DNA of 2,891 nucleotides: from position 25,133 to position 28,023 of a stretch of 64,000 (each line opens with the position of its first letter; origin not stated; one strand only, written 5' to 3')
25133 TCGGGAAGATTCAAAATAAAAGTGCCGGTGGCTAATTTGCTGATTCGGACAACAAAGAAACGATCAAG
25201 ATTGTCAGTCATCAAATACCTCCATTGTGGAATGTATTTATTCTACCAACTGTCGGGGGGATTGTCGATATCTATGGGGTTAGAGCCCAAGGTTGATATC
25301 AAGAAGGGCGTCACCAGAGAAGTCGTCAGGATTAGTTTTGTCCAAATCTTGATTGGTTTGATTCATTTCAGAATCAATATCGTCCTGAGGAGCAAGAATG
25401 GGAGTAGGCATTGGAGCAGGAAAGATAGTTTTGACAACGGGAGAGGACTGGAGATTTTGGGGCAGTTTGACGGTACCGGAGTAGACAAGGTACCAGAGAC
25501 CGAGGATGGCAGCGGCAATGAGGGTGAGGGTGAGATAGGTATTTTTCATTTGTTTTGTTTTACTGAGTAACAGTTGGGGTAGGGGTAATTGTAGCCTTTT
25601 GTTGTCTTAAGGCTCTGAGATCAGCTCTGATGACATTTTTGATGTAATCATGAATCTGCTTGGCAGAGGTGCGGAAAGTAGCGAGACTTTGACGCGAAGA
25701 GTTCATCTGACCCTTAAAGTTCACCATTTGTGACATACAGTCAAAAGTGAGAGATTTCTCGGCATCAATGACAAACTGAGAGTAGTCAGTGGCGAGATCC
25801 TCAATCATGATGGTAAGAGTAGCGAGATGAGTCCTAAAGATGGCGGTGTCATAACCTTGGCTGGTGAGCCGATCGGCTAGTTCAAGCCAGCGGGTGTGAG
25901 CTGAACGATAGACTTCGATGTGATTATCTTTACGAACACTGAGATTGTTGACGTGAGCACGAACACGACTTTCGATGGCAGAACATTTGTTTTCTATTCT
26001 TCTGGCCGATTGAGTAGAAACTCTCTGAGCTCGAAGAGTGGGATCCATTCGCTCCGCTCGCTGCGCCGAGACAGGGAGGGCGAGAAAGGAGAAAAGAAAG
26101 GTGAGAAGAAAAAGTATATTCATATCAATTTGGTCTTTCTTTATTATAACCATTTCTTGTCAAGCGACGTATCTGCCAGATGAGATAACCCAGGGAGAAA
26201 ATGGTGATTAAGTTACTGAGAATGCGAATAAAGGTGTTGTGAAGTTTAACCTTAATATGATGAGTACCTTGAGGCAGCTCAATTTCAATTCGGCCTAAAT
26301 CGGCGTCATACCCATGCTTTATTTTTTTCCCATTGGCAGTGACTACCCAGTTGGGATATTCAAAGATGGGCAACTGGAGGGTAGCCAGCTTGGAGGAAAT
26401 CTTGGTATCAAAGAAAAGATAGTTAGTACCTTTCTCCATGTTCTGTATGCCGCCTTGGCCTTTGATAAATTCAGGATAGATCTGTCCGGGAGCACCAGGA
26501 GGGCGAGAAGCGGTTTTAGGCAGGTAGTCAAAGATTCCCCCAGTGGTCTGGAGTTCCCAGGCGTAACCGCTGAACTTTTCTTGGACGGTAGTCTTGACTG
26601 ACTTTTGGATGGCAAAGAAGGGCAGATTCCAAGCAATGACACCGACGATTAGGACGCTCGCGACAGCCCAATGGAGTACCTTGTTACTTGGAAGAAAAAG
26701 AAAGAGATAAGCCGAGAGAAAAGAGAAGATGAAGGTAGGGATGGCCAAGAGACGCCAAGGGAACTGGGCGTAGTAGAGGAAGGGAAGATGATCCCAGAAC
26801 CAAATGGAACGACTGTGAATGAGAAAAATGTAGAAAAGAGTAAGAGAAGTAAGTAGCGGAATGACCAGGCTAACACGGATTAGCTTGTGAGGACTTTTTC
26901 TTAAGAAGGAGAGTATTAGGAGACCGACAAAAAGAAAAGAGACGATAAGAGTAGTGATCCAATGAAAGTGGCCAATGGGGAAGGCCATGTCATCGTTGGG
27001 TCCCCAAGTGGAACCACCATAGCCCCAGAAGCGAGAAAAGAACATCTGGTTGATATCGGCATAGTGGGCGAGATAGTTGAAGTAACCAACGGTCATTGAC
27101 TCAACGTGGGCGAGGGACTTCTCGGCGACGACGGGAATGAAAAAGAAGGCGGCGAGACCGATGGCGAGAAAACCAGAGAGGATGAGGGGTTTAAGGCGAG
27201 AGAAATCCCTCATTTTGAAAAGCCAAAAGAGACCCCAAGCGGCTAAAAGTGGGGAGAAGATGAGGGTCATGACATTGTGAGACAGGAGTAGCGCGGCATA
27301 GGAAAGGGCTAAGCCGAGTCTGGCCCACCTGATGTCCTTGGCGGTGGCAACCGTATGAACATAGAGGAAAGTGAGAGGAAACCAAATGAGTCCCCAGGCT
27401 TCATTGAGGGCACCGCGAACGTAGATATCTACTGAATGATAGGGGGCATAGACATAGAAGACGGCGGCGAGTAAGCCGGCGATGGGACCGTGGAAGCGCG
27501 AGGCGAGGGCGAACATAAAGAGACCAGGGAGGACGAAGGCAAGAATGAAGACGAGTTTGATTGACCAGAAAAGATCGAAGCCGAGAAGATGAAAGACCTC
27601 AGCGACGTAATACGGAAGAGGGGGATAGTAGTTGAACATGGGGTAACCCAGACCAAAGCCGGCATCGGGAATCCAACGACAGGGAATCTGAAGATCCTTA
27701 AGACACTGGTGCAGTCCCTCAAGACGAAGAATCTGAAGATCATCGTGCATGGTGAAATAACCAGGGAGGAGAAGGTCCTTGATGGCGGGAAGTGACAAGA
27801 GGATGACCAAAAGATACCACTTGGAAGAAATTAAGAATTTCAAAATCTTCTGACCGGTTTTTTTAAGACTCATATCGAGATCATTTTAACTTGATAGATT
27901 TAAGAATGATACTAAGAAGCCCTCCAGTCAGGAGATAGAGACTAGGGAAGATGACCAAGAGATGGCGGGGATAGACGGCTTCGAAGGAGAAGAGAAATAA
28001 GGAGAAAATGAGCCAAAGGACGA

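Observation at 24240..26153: Microviridin-type (MdnC/MvdD-like) RiPP ATP-grasp ligase, apparently inactivated, with a candidate substrate peptide gene upstream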

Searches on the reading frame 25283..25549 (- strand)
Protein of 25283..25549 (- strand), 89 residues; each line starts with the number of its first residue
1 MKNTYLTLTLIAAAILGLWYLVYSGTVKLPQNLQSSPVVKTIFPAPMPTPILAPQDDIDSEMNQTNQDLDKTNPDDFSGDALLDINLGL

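Call 7: search_protein_families(library=pfam, max_evalue=1, proteins=[window:25283-25549:-])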
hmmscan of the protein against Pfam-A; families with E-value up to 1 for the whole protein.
window:25283-25549:- (89 aa): 0 families

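Call 8: search_protein_families(library=ncbifam, max_evalue=1, proteins=[window:25283-25549:-])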
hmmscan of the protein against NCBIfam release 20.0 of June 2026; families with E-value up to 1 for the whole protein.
window:25283-25549:- (89 aa): 1 family
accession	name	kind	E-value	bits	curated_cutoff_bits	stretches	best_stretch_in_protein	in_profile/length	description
NF008084.0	PRK10819.1-5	equivalog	0.04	13.8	315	1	6-62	18-73/249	TonB system transport protein TonB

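Call 66: search_protein_families(library=phrogs, max_evalue=0.01, proteins=[window:25283-25549:-])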
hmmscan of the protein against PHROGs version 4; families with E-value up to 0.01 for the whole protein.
window:25283-25549:- (89 aa): 0 families

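Call 67: search_protein_families(library=padloc, max_evalue=0.01, proteins=[window:25283-25549:-])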
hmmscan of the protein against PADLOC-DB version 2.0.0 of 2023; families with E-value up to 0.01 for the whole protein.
window:25283-25549:- (89 aa): 0 families

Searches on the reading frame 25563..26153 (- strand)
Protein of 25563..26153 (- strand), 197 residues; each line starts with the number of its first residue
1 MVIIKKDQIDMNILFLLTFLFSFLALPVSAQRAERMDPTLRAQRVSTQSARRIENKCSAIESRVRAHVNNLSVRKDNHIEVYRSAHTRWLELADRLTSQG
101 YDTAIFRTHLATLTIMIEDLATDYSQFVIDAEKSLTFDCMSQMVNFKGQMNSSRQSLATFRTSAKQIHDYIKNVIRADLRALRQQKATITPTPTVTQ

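Call 7: search_protein_families(library=pfam, max_evalue=1, proteins=[window:25563-26153:-])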
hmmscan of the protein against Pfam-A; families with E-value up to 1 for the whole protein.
window:25563-26153:- (197 aa): 6 families
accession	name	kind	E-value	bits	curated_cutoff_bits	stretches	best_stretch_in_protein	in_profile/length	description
PF04720.17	PDDEXK_6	-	0.0082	16.6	25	1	43-108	42-109/220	PDDEXK-like family of unknown function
PF03623.18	Focal_AT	-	0.022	15.2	23.3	1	63-139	43-118/133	Focal adhesion targeting region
PF07321.17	YscO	-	0.034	14.6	28.8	0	31-75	94-138/149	Type III secretion protein YscO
PF06295.17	ZapG-like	-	0.079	13.4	33.5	1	108-172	49-115/123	Z-ring associated protein G-like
PF10845.14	DUF2576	-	0.14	12.3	27.4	0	168-184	9-25/49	Protein of unknown function (DUF2576)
PF17267.7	DUF5333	-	0.24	12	27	0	37-71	6-40/110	Family of unknown function (DUF5333)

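Call 8: search_protein_families(library=ncbifam, max_evalue=1, proteins=[window:25563-26153:-])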
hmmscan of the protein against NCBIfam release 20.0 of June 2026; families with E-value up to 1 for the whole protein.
window:25563-26153:- (197 aa): 2 families
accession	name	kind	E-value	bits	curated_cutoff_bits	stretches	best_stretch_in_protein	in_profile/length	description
NF041924.1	QatB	equivalog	0.006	16.6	100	1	155-192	128-165/179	Qat anti-phage system associated protein QatB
NF009238.0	PRK12592.1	equivalog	0.084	12.9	170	1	8-36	72-99/126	putative monovalent cation/H+ antiporter subunit G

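Call 17: list_cluster_members(proteins=[P0001, P0003, window:25563-26153:-, window:25283-25549:-, window:23397-24233:+, window:26128-27873:-])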
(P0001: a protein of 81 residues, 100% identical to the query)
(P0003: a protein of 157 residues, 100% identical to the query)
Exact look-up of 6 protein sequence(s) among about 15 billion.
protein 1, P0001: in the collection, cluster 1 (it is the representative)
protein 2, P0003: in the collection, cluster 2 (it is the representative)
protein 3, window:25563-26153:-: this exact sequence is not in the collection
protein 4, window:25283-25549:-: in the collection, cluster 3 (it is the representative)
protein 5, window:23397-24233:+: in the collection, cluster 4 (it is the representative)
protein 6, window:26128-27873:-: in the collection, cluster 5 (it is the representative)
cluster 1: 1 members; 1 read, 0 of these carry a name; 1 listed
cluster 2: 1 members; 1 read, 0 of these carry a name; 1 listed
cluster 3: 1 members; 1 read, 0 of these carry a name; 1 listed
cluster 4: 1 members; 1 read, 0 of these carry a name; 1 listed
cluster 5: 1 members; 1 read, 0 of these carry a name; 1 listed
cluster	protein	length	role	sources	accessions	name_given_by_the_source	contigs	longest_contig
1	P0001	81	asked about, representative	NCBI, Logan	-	-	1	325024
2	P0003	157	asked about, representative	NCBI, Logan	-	-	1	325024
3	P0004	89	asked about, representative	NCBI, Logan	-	-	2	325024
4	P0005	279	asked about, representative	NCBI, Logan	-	-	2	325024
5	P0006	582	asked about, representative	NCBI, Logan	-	-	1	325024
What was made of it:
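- The source is a MAG (singleton protein clusters, NCBI plus Logan, call 17).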

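Call 66: search_protein_families(library=phrogs, max_evalue=0.01, proteins=[window:25563-26123:-])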
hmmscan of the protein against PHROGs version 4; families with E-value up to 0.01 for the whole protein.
window:25563-26123:- (187 aa): 0 families

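Call 67: search_protein_families(library=padloc, max_evalue=0.01, proteins=[window:25563-26123:-])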
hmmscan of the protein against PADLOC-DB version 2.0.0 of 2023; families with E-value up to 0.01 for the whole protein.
window:25563-26123:- (187 aa): 0 families
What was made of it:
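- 25560..26123 (-): 187-aa secreted orphan protein (signal peptide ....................|Q). The 197-aa reading starts at 26153, inside the preceding gene. No significant family hit (calls 7, 8, 66, 67).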

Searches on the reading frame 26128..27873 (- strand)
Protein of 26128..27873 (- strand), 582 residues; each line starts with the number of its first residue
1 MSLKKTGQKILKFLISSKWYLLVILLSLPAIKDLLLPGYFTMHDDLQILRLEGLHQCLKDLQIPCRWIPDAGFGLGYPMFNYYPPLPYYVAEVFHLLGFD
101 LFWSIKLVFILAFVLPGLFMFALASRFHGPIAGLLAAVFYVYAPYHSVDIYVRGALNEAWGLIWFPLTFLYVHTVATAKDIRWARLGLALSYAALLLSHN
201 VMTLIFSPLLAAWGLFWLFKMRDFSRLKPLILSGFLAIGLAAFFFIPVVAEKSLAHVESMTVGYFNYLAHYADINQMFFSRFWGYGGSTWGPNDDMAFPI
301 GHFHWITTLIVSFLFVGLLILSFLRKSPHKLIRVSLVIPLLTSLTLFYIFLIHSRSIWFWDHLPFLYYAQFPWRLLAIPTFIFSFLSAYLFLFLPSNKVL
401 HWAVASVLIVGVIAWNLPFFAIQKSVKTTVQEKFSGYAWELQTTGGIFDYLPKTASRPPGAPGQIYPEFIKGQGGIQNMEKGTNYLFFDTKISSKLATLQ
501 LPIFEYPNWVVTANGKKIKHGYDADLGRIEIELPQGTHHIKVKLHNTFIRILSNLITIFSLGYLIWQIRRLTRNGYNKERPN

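Call 19: find_related_loci(query=window:26128-27873:-, collection=genome_contigs, flank=10000)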
Query window:26128-27873:- (582 aa) in genome_contigs; peptide patterns used: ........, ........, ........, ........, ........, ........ (x = any residue, [..] = any of these).
33 stretches matched a pattern; 22 encode a relative of the query (tblastn E <= 1e-3); 22 distinct loci.
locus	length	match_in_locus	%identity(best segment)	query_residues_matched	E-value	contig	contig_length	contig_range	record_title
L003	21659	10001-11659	49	3-565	6e-175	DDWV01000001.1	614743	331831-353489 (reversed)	MAG TPA_asm: Candidatus Collierbacteria bacterium UBA2277 UBA2277_contig_697, whole genome shotgun sequence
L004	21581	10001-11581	51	29-565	1e-173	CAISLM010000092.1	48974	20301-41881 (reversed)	Candidatus Collierbacteria bacterium isolate AM-lipid-02-D9_bin-0599 genome assembly, contig: bin-0599:92/98, whole geno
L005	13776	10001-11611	48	8-554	6e-171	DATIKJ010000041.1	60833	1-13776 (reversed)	MAG TPA_asm: Spirochaetia bacterium isolate SMAG_U15715 k141_57659, whole genome shotgun sequence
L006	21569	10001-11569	48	29-561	8e-171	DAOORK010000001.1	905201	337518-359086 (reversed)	MAG TPA_asm: Candidatus Woesebacteria bacterium isolate AMR_MDS_2547 NODE_2_length_905201_cov_27.448945, whole genome sh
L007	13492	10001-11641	44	5-557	4e-143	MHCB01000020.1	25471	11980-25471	MAG: Candidatus Blackburnbacteria bacterium RIFCSPHIGHO2_12_FULL_44_25 rifcsphigho2_12_scaffold_2803, whole genome shotg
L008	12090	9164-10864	42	7-560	8e-135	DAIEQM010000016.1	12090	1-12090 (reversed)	MAG TPA_asm: Candidatus Woesebacteria bacterium isolate clean1188 k141_61446, whole genome shotgun sequence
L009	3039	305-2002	41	8-571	3e-140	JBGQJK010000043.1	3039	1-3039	MAG: Patescibacteria group bacterium isolate OBJ2_061818_070_25 k141_1872055_length_3039_cov_10.0000, whole genome shotg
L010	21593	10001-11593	43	23-566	4e-128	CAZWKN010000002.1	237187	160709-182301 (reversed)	MAG TPA_asm: uncultured Gammaproteobacteria bacterium isolate SRP192515_co1_359 genome assembly, contig: NODE_20_length_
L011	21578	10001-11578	49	29-565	8e-175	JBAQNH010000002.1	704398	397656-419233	MAG: Microgenomates group bacterium isolate MFD12002_ilm_asm_bin66 k127_42490, whole genome shotgun sequence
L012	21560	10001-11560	42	29-561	2e-121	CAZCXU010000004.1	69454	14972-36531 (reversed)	MAG TPA_asm: uncultured Gammaproteobacteria bacterium isolate SRP170004_co1_29 genome assembly, contig: NODE_437_length_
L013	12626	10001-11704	38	1-570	1e-117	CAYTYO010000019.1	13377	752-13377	MAG TPA_asm: uncultured Gammaproteobacteria bacterium isolate SRP170004_co1_592 genome assembly, contig: NODE_7335_lengt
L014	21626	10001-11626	40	29-582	3e-117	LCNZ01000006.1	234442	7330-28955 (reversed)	MAG: Candidatus Amesbacteria bacterium GW2011_GWB1_47_19 UX91_C0006, whole genome shotgun sequence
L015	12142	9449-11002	40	29-560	6e-115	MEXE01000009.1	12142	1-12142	MAG: Candidatus Amesbacteria bacterium RBG_19FT_COMBO_48_16 rbg_19ft_combo_scaffold_1686, whole genome shotgun sequence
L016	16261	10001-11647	38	20-574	5e-112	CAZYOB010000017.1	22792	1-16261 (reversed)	MAG TPA_asm: uncultured Pseudomonadales bacterium isolate SRP050083_co1_469 genome assembly, contig: NODE_864_length_227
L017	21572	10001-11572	41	17-554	2e-111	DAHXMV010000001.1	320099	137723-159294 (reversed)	MAG TPA_asm: Candidatus Amesbacteria bacterium isolate clean1627 NODE_1_length_320099_cov_20.142678, whole genome shotgu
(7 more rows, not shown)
